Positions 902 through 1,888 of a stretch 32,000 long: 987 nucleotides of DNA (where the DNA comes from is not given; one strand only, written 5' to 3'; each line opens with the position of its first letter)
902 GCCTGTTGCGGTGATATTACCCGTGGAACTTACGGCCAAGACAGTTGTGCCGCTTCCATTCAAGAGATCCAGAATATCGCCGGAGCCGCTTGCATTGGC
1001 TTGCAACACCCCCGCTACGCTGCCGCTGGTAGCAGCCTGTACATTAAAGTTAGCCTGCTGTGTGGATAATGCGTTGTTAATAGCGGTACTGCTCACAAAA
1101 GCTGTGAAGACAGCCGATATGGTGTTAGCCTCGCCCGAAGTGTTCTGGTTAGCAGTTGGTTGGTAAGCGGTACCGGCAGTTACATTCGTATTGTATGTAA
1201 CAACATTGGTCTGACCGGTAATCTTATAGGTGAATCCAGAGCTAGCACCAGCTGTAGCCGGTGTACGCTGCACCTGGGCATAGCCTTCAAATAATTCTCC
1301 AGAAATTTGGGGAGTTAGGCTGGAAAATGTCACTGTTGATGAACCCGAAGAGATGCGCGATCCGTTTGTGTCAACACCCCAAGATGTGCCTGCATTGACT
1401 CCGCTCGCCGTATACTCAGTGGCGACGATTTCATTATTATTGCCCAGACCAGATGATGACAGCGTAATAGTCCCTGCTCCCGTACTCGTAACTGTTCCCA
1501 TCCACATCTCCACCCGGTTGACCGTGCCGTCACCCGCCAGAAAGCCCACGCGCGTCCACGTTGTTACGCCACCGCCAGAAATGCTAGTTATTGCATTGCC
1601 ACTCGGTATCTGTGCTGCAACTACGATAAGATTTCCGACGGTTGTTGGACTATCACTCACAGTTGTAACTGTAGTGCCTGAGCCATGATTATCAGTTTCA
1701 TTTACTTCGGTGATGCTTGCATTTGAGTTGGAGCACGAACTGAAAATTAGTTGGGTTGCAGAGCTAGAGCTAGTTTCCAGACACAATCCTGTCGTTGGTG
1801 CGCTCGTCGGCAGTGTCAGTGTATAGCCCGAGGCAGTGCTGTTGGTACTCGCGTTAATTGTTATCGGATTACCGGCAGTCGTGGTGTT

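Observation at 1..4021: A 4-kb gene for a giant secreted repeat protein is hidden from the ORF track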

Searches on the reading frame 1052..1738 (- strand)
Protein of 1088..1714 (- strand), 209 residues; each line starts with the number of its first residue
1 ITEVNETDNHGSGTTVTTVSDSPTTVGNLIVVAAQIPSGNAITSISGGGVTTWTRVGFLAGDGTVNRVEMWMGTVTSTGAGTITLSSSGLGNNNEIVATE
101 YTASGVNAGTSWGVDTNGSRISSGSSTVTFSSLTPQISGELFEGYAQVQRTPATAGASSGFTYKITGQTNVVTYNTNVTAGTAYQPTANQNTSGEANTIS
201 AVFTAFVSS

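Call 14: search_protein_families(library=pfam, proteins=[window:1088-1714:-], max_evalue=10)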
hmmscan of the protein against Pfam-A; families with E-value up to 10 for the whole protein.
seq(209 aa): 0 families

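Call 57: search_protein_families(library=phrogs, alignment_id=A4, max_evalue=10)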
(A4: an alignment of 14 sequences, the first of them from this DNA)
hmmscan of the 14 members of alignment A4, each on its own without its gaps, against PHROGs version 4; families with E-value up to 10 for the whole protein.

A. member 1, seq(229 aa): 0 families

B. families by the number of members that match (of 14 scanned): 7 families
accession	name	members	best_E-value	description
phrog_38048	-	1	0.014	-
phrog_23538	-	1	0.026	-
phrog_21115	-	1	0.031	-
phrog_30232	-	1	0.054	-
phrog_38117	-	1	0.09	-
phrog_6304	-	1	0.13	-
phrog_21918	-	1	0.23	-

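Call 72: search_protein_representatives(alignment_id=A4)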
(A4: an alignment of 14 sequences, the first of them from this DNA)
Query: 14 sequences, 231 profile positions. Proteins with E-value up to 0.001 (for the whole library): 1327; up to 1e-10: 939; up to 1e-30: 196. The best 150 are listed.
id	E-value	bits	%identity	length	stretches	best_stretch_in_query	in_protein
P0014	3.0e-234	789.6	-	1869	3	1-231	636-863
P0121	2.2e-225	760.6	-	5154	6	1-231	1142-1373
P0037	2.3e-224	757.2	-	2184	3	1-231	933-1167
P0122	9.9e-209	706.1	-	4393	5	2-231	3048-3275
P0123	5.2e-203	687.3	-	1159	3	1-231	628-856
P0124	2.2e-196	665.7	-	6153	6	2-230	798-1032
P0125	9.4e-175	594.9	-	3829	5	1-231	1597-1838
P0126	4.6e-160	546.8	-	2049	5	7-215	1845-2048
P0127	7.8e-159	542.8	-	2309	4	7-219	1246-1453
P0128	1.1e-144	496.5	-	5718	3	2-231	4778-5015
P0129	3.7e-119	413.0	-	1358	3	4-222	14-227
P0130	5.0e-117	406.0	-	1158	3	5-220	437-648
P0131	4.4e-115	399.7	-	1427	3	7-217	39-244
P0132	4.1e-113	393.2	-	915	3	7-218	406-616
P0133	1.5e-111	388.1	-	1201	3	5-220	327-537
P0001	2.4e-86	305.6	-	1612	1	1-231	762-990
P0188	2.8e-46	174.5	-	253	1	10-222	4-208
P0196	5.1e-43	163.9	-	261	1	9-220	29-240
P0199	9.1e-43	163.0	-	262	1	8-215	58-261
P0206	1.7e-41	158.9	-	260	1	8-206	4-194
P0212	9.0e-41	156.5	-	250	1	6-215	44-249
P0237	2.6e-37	145.2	-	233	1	9-222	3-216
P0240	9.7e-37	143.3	-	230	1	18-219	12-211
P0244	1.7e-36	142.5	-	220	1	9-216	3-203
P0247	2.2e-36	142.1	-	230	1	12-217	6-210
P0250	2.9e-36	141.8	-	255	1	9-217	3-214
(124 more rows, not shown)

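Call 73: search_protein_families(library=phrogs, proteins=[P0188, P0196, P0199, P0206, P0212, P0237, P0240, P0244, P0247, P0250], max_evalue=0.01)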
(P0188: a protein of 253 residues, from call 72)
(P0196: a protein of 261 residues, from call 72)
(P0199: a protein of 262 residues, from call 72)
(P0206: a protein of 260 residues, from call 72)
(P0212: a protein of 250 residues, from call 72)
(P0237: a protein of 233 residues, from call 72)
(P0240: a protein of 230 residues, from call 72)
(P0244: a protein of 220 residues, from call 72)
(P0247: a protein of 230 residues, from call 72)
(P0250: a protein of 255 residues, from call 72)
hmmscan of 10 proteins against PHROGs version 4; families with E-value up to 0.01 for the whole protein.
P0188 (253 aa): 0 families

P0196 (261 aa): 0 families

P0199 (262 aa): 0 families

P0206 (260 aa): 0 families

P0212 (250 aa): 0 families

P0237 (233 aa): 0 families

P0240 (230 aa): 0 families

P0244 (220 aa): 0 families

P0247 (230 aa): 0 families

P0250 (255 aa): 0 families

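Call 74: list_cluster_members(proteins=[P0188, P0196, P0212, P0237, P0244, P0250, P0121, P0124, P0128, P0001])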
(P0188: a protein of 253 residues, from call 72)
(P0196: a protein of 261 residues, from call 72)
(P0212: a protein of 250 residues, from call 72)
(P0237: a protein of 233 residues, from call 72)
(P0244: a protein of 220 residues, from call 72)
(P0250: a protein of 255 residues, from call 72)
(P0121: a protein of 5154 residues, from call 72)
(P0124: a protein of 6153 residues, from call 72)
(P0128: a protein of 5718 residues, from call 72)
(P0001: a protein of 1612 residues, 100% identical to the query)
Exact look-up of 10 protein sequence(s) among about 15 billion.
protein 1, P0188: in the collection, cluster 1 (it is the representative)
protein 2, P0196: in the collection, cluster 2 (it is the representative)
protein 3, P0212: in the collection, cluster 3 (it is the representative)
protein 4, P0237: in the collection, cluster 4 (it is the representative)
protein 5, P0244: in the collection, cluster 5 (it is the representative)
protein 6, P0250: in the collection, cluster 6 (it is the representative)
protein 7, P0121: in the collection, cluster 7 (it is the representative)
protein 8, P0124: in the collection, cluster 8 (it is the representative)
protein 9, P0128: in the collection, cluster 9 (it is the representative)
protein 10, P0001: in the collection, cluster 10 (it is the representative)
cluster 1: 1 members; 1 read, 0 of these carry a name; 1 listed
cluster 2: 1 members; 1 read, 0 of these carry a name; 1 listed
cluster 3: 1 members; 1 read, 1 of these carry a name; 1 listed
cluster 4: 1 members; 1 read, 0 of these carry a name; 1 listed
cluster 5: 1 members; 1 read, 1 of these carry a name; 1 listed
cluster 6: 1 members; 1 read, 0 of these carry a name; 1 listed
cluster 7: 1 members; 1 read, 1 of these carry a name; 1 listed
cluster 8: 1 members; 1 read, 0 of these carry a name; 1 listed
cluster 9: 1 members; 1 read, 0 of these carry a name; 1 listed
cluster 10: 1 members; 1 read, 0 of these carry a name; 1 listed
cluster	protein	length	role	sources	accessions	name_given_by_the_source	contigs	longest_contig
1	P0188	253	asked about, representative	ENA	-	-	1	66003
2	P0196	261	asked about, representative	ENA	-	-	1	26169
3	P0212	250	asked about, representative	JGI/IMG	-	hypothetical protein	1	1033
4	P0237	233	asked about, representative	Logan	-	-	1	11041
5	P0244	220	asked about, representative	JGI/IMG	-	hypothetical protein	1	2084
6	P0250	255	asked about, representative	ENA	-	-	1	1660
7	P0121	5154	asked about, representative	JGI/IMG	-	hypothetical protein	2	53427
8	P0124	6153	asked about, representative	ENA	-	-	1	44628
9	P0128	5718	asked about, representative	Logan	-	-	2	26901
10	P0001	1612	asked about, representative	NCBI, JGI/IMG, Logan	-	-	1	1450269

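Call 75: find_encoding_contigs(protein=P0188, flank=10000, max_places=2)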
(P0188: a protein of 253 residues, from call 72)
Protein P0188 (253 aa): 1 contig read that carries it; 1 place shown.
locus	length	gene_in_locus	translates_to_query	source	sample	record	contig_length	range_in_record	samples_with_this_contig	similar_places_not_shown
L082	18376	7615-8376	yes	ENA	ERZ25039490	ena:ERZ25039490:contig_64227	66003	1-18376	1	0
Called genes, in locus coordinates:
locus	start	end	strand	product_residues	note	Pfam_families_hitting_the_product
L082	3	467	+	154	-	?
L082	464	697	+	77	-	-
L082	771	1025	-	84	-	PF07729:FCD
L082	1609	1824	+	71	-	PF00753:Lactamase_B, PF12706:Lactamase_B_2 (weak), PF23023:Anti-Pycsar_Apyc1 (weak)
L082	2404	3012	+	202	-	PF00920:ILVD_EDD_N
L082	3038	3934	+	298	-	PF00920:ILVD_EDD_N, PF24877:ILV_EDD_C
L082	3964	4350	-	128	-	PF00106:adh_short, PF13561:adh_short_C2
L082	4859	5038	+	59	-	PF00106:adh_short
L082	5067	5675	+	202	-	PF00106:adh_short, PF13561:adh_short_C2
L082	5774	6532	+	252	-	PF05239:PRC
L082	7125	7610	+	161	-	-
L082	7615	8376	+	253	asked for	-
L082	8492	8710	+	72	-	-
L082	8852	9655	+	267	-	-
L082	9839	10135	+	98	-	-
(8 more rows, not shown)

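Call 76: find_encoding_contigs(protein=P0196, flank=10000, max_places=2)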
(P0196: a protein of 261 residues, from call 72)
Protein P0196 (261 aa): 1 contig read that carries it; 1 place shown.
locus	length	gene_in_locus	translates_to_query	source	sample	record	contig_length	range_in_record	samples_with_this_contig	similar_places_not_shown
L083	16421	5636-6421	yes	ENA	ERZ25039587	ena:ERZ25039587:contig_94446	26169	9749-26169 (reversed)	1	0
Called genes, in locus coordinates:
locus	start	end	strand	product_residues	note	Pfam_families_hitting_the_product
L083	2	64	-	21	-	?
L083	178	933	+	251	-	-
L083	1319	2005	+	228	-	-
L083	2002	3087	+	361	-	PF01833:TIG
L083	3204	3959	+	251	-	-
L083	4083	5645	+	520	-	PF01833:TIG, PF20144:TIG_SUH (faint), PF04185:Phosphoesterase, PF01833:TIG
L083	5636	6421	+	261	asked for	-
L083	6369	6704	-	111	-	-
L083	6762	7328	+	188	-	-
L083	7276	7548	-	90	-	-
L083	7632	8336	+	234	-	-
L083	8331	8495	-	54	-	-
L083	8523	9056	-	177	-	-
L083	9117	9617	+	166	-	-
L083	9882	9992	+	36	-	-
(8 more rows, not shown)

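Call 89: find_related_loci(query=A4, collection=viral_contigs, flank=8000)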
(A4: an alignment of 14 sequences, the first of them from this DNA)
Query A4 (229 aa) in viral_contigs; peptide patterns used: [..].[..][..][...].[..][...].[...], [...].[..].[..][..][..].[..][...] (x = any residue, [..] = any of these).
270 stretches matched a pattern; 4 encode a relative of the query (tblastn E <= 1e-3); 4 distinct loci.
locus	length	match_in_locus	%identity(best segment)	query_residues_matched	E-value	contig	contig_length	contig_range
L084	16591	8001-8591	39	25-212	1e-21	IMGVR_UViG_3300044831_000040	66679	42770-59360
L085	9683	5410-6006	34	24-221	2e-15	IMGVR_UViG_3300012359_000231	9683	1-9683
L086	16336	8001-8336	40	50-157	3e-12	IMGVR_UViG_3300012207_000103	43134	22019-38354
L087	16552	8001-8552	38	21-202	6e-20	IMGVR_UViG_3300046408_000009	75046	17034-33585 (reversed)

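Call 92: search_protein_families(library=phrogs, proteins=[L087:225-1754:+, L087:2153-3193:+, L087:4733-5932:+, L087:5946-7955:+, L087:7959-10823:+, L087:13016-14482:+, L085:5386-7413:+, L085:7773-9434:+, L086:10593-15209:+, L086:4790-6856:+], max_evalue=0.001)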
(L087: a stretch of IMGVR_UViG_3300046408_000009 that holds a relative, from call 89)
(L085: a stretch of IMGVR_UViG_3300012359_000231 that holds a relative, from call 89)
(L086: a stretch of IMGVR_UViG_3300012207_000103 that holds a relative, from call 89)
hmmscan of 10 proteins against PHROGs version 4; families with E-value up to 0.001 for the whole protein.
L087:225-1754:+ (509 aa): 5 families
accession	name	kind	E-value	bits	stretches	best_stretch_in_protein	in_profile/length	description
phrog_3894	-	head and packaging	1.1e-89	302.9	1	18-482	4-441/458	head maturation protease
phrog_2976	-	head and packaging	4.1e-25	90.3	1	307-490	214-388/394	head maturation protease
phrog_328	-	head and packaging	6.5e-11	43.4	1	311-460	158-289/339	head maturation protease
phrog_976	-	head and packaging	2e-06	28.4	1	41-159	49-162/415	head maturation protease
phrog_11321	-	unknown function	6.5e-06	26.8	1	325-461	170-267/327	-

L087:2153-3193:+ (346 aa): 1 family
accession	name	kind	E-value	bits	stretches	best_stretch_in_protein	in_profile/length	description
phrog_1650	-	head and packaging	9.1e-65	219.9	1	52-346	2-298/300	major head protein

L087:4733-5932:+ (399 aa): 0 families

L087:5946-7955:+ (669 aa): 1 family
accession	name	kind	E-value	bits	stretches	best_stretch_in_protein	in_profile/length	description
phrog_23059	-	tail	2.8e-06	26.5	1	455-512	810-871/1027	tail fiber protein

L087:7959-10823:+ (954 aa): 0 families

L087:13016-14482:+ (488 aa): 2 families
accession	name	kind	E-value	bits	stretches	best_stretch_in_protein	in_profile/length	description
phrog_23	-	tail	4.1e-26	92.8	1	7-478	26-459/496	tail sheath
phrog_17610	-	tail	5.4e-14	52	1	226-481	866-1106/1135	tail sheath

L085:5386-7413:+ (675 aa): 0 families

L085:7773-9434:+ (553 aa): 6 families
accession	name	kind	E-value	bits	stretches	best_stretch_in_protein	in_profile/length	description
phrog_9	-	head and packaging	1.4e-118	398.9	1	4-545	179-671/812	terminase large subunit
phrog_2699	-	head and packaging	6.3e-56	190.5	1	217-544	2-300/315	terminase large subunit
phrog_4914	-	head and packaging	4.1e-22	79.8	1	4-168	50-212/213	terminase large subunit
phrog_7331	-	head and packaging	4.5e-20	72.3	1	458-545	13-100/113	terminase large subunit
phrog_10517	-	head and packaging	2.3e-13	51.2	1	5-131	78-198/207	terminase large subunit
phrog_7622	-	head and packaging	3.9e-06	27.6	1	42-186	63-201/224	terminase large subunit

L086:10593-15209:+ (1538 aa): 0 families

L086:4790-6856:+ (688 aa): 0 families

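Call 95: search_dna_similar(query=L087:2153-3193:+, collection=phages, mode=protein, max_evalue=0.00001, max_rows=12)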
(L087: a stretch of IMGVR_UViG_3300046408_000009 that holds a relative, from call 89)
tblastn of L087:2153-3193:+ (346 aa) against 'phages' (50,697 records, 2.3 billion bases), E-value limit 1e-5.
Records with a match: 134; places in all: 134; records where one place covers at least 80% of the query: 65.
Best place of each record, by identity: <60% 134.
By first word of the organism name: Gordonia 68; Arthrobacter 33; Mycobacterium 25; Corynebacterium 7; Mycolicibacterium 1.
By host as written in the record: Gordonia terrae 3612 50; Arthrobacter sp. ATCC 21022 23; - 5; Mycobacterium smegmatis mc2 155 5; Arthrobacter globiformis B-2979 4; Gordonia rubripertincta NRRL B-16540 SEA 4; Gordonia rubripertincta NRRL B-16540 4; Corynebacterium vitaeruminis CAG1 3; and 29 more.
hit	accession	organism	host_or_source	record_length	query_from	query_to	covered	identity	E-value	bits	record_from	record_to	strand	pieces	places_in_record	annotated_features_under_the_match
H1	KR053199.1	Gordonia phage GMA4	Gordonia malaquae strain BEN700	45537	47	346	87%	45.9%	6e-72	248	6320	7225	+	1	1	putative structural protein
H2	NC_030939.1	Gordonia phage GMA4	Gordonia malaquae strain BEN700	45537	47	346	87%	45.9%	6e-72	248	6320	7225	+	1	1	major head protein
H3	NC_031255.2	Gordonia phage Schnabeltier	Gordonia terrae 3612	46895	52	346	85%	44.9%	9e-68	236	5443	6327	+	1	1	6: major head protein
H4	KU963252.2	Gordonia phage Schnabeltier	Gordonia terrae 3612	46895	52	346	85%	44.9%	9e-68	236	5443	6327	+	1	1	6: major capsid protein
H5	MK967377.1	Gordonia phage MagicMan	Gordonia terrae 3612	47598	52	346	85%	44.9%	9e-68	236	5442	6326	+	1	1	6: major capsid protein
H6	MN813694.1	Gordonia phage Opie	Gordonia terrae 3612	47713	52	346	85%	44.9%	9e-68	236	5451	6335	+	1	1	6: major capsid protein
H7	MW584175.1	Mycobacterium phage prophi62-2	Mycobacterium abscessus GD62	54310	51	346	86%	41.1%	1e-55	201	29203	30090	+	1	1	56: major capsid protein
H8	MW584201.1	Mycobacterium phage prophiGD08-3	Mycobacterium abscessus GD08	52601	51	346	86%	41.1%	2e-55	201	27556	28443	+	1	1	51: major capsid protein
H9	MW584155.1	Mycobacterium phage prophiGD11-3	Mycobacterium abscessus GD11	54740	51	346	86%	41.1%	2e-55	201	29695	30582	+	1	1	55: major capsid protein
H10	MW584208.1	Mycobacterium phage prophi52-1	Mycobacterium abscessus GD52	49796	51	346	86%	41.1%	3e-55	200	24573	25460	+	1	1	47: major capsid protein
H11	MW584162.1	Mycobacterium phage prophi104-2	Mycobacterium abscessus GD104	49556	51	346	86%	41.1%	3e-55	199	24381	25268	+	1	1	45: major capsid protein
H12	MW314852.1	Mycobacterium phage phiGD57-1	GD35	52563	51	346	86%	41.1%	1e-54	198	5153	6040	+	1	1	6: major capsid protein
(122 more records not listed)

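Call 96: search_dna_similar(query=L085:7773-9434:+, collection=phages, mode=protein, max_evalue=0.00001, max_rows=12)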
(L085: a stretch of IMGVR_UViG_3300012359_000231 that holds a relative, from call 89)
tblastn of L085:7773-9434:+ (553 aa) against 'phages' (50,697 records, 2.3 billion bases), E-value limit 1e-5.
Records with a match: 1944; places in all: 1947; records where one place covers at least 80% of the query: 1617.
Best place of each record, by identity: <60% 1944.
By first word of the organism name: Staphylococcus 259; Streptococcus 224; Vibrio 223; Mycobacterium 156; Enterococcus 130; Paenibacillus 110; Bacillus 68; Ralstonia 62; Escherichia 59; Klebsiella 47; and 96 more.
By host as written in the record: - 326; Mycobacterium smegmatis mc2 155 108; Staphylococcus aureus 77; Ralstonia solanacearum 49; Escherichia coli 44; Enterococcus faecalis 43; Paenibacillus larvae 42; Gordonia terrae 3612 41; and 637 more.
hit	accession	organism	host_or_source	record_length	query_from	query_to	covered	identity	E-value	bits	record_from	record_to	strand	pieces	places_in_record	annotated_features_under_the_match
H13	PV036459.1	phage IMGVR 517045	human feces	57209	5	547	98%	36.1%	2e-83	289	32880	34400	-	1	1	terminase large subunit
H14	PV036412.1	phage NatCom_43819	human feces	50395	3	526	95%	37.0%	4e-78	274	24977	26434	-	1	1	terminase large subunit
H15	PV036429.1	phage NatCom_19828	human feces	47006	3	526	95%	36.9%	9e-82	285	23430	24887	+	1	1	terminase large subunit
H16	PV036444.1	Clostridium phage NatCom_42228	Clostridium sp. 003024715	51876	3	526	95%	36.7%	2e-81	283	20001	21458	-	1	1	terminase large subunit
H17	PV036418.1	Agathobacter phage NatCom_6238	Agathobacter sp.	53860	5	526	94%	36.8%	3e-85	295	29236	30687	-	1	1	terminase large subunit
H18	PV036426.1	Acutalibacteraceae phage NatCom_11578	Acutalibacteraceae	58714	3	526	95%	36.6%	2e-78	275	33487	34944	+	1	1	hypothetical protein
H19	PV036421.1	phage NatCom_9291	[Clostridium] innocuum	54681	3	526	95%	36.6%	1e-77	272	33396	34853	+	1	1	terminase large subunit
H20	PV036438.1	Oscillospiraceae phage NatCom_27610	Oscillospiraceae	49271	2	526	95%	36.4%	2e-81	283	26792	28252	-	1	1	terminase large subunit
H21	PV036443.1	Dorea phage NatCom_31361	Dorea sp.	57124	5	526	94%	36.6%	1e-85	296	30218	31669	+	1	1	hypothetical protein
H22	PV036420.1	phage NatCom_9287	human feces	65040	5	526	94%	36.5%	1e-77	273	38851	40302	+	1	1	terminase large subunit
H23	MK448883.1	Streptococcus phage Javan244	Streptococcus gordonii MB666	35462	3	526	95%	36.3%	2e-79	278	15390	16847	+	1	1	terminase large subunit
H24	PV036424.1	Coprococcus phage NatCom_10489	Coprococcus sp.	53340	5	526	94%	36.4%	6e-85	294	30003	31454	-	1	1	terminase large subunit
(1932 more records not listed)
